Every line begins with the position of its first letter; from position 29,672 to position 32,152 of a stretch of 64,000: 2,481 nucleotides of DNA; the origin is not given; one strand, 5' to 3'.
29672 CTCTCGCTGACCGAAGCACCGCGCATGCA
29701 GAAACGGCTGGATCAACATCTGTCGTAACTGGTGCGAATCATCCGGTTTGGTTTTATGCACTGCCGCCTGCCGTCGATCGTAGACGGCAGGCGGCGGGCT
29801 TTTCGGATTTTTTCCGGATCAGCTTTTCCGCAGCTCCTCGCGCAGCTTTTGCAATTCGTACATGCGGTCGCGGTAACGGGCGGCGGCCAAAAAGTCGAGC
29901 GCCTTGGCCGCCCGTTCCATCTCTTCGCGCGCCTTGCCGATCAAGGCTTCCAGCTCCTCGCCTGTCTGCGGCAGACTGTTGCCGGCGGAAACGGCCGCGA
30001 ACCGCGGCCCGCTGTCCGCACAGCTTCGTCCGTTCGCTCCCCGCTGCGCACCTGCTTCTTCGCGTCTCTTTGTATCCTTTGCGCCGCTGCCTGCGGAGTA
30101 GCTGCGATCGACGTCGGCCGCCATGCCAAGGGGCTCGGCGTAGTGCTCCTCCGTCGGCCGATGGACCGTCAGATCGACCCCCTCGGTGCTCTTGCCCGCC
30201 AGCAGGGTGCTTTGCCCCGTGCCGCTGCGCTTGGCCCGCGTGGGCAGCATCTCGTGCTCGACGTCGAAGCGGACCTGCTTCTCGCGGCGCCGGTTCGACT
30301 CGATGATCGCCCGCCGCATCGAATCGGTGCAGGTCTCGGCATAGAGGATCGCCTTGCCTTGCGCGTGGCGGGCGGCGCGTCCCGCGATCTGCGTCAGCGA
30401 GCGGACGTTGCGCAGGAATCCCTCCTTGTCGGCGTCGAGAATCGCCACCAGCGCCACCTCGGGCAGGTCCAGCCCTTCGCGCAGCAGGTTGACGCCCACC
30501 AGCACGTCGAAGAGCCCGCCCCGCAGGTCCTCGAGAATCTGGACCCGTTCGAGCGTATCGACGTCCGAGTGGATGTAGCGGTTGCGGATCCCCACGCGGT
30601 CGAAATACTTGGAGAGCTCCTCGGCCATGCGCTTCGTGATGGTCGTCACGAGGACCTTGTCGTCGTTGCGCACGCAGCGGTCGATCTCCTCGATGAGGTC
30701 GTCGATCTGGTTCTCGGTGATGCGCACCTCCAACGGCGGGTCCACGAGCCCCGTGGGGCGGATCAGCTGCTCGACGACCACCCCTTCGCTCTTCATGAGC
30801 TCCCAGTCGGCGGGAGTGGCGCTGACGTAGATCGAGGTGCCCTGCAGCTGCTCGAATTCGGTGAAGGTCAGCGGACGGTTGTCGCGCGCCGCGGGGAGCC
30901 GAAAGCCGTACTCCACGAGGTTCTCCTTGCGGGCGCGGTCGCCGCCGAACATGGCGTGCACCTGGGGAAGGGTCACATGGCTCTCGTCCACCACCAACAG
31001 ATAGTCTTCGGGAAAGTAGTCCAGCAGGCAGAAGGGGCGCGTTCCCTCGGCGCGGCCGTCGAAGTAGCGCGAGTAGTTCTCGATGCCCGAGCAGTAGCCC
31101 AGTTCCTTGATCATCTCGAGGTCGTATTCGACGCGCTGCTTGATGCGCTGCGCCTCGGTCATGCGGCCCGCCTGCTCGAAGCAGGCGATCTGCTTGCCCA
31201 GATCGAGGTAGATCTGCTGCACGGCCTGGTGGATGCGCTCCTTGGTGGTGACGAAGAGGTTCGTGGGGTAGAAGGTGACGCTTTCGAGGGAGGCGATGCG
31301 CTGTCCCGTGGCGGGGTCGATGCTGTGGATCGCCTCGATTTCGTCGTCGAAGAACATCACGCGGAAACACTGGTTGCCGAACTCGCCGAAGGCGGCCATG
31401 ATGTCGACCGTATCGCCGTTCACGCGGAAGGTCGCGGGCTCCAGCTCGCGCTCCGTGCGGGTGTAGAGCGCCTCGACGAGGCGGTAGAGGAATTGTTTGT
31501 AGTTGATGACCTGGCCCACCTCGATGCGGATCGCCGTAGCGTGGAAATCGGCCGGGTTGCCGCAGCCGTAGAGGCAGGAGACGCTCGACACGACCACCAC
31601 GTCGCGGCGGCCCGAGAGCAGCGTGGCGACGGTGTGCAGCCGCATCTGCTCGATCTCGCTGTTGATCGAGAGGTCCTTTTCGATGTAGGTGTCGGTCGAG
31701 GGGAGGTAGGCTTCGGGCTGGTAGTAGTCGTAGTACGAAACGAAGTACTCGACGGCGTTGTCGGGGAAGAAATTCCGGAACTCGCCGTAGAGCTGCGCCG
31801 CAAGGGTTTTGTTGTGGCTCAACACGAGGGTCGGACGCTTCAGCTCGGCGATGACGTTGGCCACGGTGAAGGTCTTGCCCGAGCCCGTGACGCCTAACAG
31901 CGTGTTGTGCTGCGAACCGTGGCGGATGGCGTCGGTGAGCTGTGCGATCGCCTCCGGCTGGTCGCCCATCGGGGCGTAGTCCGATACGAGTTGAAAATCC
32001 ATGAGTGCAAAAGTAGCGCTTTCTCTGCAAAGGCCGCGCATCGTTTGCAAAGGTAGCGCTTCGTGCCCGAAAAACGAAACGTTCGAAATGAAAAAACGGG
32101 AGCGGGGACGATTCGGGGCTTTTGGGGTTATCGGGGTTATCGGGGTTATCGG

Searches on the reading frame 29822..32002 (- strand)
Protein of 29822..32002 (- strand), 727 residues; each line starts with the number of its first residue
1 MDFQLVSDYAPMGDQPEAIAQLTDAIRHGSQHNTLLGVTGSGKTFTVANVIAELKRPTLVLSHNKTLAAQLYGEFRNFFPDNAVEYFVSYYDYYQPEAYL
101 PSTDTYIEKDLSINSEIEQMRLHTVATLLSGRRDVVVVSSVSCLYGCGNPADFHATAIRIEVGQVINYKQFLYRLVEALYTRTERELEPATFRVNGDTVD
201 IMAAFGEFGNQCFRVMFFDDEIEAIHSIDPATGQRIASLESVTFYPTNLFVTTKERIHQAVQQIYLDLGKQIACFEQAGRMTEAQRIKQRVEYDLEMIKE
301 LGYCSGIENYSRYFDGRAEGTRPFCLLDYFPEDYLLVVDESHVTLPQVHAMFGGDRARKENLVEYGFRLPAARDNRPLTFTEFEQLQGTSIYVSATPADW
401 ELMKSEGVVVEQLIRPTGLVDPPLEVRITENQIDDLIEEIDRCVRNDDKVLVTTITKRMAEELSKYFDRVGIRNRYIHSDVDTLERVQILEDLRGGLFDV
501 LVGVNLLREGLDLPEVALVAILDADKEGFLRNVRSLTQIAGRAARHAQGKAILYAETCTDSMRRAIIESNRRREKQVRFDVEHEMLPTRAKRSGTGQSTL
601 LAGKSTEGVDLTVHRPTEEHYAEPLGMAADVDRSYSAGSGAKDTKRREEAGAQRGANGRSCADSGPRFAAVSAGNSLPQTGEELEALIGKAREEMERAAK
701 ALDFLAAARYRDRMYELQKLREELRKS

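Call 77: find_homologous_proteins(query=window:29822-32002:-, max_evalue=1e-100)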
Query window:29822-32002:- (727 aa): 8000 proteins with E <= 1e-100 among 8000 candidates; the best 120 are listed.
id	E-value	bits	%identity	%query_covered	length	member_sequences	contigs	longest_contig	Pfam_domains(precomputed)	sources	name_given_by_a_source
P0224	0.0e+0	1630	100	100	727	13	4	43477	PF02151.26,PF17757.7,PF00271.38,PF27431.1,PF04851.22,PF12344.15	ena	-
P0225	0.0e+0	1392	84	100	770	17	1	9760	PF02151.26,PF17757.7,PF00271.38,PF27431.1,PF04851.22,PF12344.15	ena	-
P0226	0.0e+0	1372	87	100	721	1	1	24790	PF02151.26,PF17757.7,PF00271.38,PF27431.1,PF04851.22,PF12344.15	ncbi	-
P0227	0.0e+0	1364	85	100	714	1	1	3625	PF02151.26,PF17757.7,PF00271.38,PF27431.1,PF04851.22,PF12344.15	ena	-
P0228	0.0e+0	1361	85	100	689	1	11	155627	PF02151.26,PF01935.24,PF17757.7,PF00271.38,PF27431.1,PF04851.22,PF12344.15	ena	-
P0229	0.0e+0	1348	73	78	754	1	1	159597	PF14814.12,PF17757.7,PF00271.38,PF27431.1,PF04851.22,PF13191.13,PF12344.15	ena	-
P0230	0.0e+0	1323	84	100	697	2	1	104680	PF02151.26,PF17757.7,PF00271.38,PF27431.1,PF04851.22,PF12344.15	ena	-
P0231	0.0e+0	1323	84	100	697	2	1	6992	PF02151.26,PF17757.7,PF00271.38,PF27431.1,PF04851.22,PF12344.15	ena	-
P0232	0.0e+0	1321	83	100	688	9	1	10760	PF02151.26,PF17757.7,PF00271.38,PF27431.1,PF04851.22,PF12344.15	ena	-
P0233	0.0e+0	1313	82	100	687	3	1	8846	PF02151.26,PF17757.7,PF00271.38,PF27431.1,PF04851.22,PF12344.15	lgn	-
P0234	0.0e+0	1307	82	99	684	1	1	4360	PF02151.26,PF17757.7,PF00271.38,PF27431.1,PF04851.22,PF12344.15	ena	-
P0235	0.0e+0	1307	82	99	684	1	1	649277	PF02151.26,PF17757.7,PF00271.38,PF27431.1,PF04851.22,PF12344.15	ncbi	-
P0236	0.0e+0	1306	82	99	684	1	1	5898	PF02151.26,PF17757.7,PF00271.38,PF27431.1,PF04851.22,PF12344.15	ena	-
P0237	0.0e+0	1306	82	99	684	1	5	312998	PF02151.26,PF17757.7,PF00271.38,PF27431.1,PF04851.22,PF12344.15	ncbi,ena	-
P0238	0.0e+0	1306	82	99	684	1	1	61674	PF02151.26,PF17757.7,PF00271.38,PF27431.1,PF04851.22,PF12344.15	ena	-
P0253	0.0e+0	1302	82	99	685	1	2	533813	PF02151.26,PF17757.7,PF00271.38,PF27431.1,PF04851.22,PF12344.15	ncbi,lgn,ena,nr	ncbi:MAG: excinuclease ABC subunit UvrB [Alistipes sp.]|nr:excinuclease ABC subunit UvrB [Alistipes 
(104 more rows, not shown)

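Call 78: find_encoding_contigs(protein=P0226, flank=9000, max_places=2)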
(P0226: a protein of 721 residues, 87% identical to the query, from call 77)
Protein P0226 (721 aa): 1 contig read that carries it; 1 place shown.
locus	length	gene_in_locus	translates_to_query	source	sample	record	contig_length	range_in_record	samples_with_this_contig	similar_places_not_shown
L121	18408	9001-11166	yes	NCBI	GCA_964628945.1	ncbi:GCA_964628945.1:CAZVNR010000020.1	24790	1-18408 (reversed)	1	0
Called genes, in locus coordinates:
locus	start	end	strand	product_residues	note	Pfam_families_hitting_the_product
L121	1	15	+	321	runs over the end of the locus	PF01073:3Beta_HSD (weak), PF01370:Epimerase, PF04321:RmlD_sub_bind (weak), PF16363:GDP_Man_Dehyd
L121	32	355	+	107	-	PF00085:Thioredoxin, PF13098:Thioredoxin_2, PF13905:Thioredoxin_8 (faint)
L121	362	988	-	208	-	-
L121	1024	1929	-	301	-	PF16115:DUF4831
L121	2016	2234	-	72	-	-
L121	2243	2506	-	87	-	-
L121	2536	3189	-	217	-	PF05175:MTS, PF06325:PrmA (faint), PF13847:Methyltransf_31, PF08241:Methyltransf_11 (weak), PF08242:Methyltransf_12 (weak), PF13649:Methyltransf_25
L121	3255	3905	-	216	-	PF00005:ABC_tran, PF02463:SMC_N (weak), PF13304:AAA_21 (faint)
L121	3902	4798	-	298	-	PF00809:Pterin_bind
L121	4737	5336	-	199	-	PF01121:CoaE, PF13238:AAA_18 (weak)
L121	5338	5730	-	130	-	-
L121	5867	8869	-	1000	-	PF21760:SecD_1st, PF22599:SecDF_P1_head, PF02355:SecD_SecF_C, PF07549:Sec_GG, PF02355:SecD_SecF_C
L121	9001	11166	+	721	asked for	PF04851:ResIII, PF17757:UvrB_inter, PF27431:UvrB_3rd, PF00271:Helicase_C, PF12344:UvrB, PF02151:UVR (weak)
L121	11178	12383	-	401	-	PF12698:ABC2_membrane_3, PF01061:ABC2_membrane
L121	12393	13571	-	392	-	PF12698:ABC2_membrane_3, PF01061:ABC2_membrane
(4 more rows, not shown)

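Call 79: find_encoding_contigs(protein=P0228, flank=9000, max_places=2)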
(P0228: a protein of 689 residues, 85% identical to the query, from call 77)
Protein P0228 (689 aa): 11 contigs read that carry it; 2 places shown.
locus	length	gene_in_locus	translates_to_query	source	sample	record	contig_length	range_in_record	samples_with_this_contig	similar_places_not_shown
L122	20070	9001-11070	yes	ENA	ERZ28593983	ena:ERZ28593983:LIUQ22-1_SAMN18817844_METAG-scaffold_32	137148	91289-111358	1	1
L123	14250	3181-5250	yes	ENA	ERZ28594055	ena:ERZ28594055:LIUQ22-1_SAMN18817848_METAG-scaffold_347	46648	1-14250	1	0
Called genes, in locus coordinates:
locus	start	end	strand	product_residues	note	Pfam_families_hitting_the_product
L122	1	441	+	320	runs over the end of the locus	PF01073:3Beta_HSD (faint), PF01370:Epimerase, PF16363:GDP_Man_Dehyd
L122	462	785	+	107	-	PF00085:Thioredoxin, PF13098:Thioredoxin_2, PF13728:TraF (faint), PF13905:Thioredoxin_8 (faint)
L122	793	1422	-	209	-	-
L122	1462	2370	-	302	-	PF16115:DUF4831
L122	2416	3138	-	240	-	PF06325:PrmA (weak), PF01170:UPF0020 (weak), PF05175:MTS, PF13847:Methyltransf_31, PF08241:Methyltransf_11 (weak), PF13649:Methyltransf_25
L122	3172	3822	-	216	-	PF00005:ABC_tran, PF02463:SMC_N (faint), PF13304:AAA_21 (faint)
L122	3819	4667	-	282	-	PF00809:Pterin_bind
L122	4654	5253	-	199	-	PF01121:CoaE, PF13238:AAA_18 (weak)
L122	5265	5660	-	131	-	-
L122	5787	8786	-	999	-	PF21760:SecD_1st, PF22599:SecDF_P1_head, PF02355:SecD_SecF_C, PF07549:Sec_GG, PF02355:SecD_SecF_C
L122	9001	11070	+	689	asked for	PF04851:ResIII, PF01935:DUF87 (faint), PF17757:UvrB_inter, PF27431:UvrB_3rd, PF00271:Helicase_C, PF12344:UvrB, PF02151:UVR (weak)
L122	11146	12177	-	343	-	PF01872:RibD_C, PF00383:dCMP_cyt_deam_1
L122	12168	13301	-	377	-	PF00149:Metallophos, PF12850:Metallophos_2 (weak)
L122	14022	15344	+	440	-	PF19577:DcaP, PF02530:Porin_2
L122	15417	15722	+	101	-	PF14898:DUF4491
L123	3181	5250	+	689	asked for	PF04851:ResIII, PF01935:DUF87 (faint), PF17757:UvrB_inter, PF27431:UvrB_3rd, PF00271:Helicase_C, PF12344:UvrB, PF02151:UVR (weak)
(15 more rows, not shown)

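Call 80: find_encoding_contigs(protein=P0230, flank=9000, max_places=2)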
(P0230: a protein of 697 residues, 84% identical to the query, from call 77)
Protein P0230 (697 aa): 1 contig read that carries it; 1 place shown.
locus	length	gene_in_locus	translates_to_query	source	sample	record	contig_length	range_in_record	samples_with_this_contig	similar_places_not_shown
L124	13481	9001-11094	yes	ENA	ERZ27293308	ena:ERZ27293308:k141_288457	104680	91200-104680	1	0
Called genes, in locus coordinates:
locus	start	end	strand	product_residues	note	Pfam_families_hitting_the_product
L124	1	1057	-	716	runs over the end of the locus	PF12439:GDE_N, PF06202:GDE_C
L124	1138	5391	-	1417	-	PF05693:Glycogen_syn, PF08323:Glyco_transf_5, PF13692:Glyco_trans_1_4 (faint), PF05693:Glycogen_syn, PF00534:Glycos_transf_1 (weak), PF11897:DUF3417, PF00343:Phosphorylase, PF28476:GlgP_C, +1 more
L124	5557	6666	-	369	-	PF04055:Radical_SAM, PF06969:HemN_C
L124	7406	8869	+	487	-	PF00578:AhpC-TSA (faint), PF08534:Redoxin, PF13905:Thioredoxin_8 (weak)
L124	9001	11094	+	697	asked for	PF04851:ResIII, PF17757:UvrB_inter, PF27431:UvrB_3rd, PF00271:Helicase_C, PF12344:UvrB, PF02151:UVR (weak)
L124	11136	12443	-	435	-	PF13149:Mfa_like_1, PF09603:Fib_succ_major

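Call 81: find_encoding_contigs(protein=P0253, flank=9000, max_places=2)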
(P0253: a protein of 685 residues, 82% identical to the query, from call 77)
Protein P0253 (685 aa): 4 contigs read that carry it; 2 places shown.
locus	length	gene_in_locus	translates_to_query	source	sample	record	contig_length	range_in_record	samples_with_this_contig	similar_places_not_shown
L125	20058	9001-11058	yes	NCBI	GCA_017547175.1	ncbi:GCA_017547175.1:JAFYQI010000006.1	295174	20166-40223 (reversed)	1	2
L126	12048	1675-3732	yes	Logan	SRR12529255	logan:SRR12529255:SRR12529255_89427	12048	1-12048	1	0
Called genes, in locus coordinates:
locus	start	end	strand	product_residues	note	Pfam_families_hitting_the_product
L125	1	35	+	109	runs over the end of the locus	PF00085:Thioredoxin, PF13098:Thioredoxin_2, PF13728:TraF (faint), PF13905:Thioredoxin_8 (faint)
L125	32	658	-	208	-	-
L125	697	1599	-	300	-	PF16115:DUF4831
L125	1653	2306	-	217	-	PF05175:MTS, PF06325:PrmA (weak), PF01170:UPF0020 (weak), PF13489:Methyltransf_23 (weak), PF13847:Methyltransf_31, PF08241:Methyltransf_11 (weak), PF08242:Methyltransf_12 (weak), PF13649:Methyltransf_25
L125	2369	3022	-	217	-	PF00005:ABC_tran, PF02463:SMC_N (faint), PF13304:AAA_21 (faint)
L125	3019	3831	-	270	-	PF00809:Pterin_bind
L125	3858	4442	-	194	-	PF01121:CoaE, PF13238:AAA_18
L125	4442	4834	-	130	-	-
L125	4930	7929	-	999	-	PF21760:SecD_1st, PF22599:SecDF_P1_head, PF02355:SecD_SecF_C, PF07549:Sec_GG, PF02355:SecD_SecF_C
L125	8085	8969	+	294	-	PF00892:EamA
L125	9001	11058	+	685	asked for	PF04851:ResIII, PF17757:UvrB_inter, PF27431:UvrB_3rd, PF00271:Helicase_C, PF12344:UvrB, PF02151:UVR (weak)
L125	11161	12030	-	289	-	PF11396:PepSY_like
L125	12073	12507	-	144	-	PF11396:PepSY_like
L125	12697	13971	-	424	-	PF00512:HisKA, PF02518:HATPase_c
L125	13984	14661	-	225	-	PF00072:Response_reg, PF00486:Trans_reg_C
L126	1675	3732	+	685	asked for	PF04851:ResIII, PF17757:UvrB_inter, PF27431:UvrB_3rd, PF00271:Helicase_C, PF12344:UvrB, PF02151:UVR (weak)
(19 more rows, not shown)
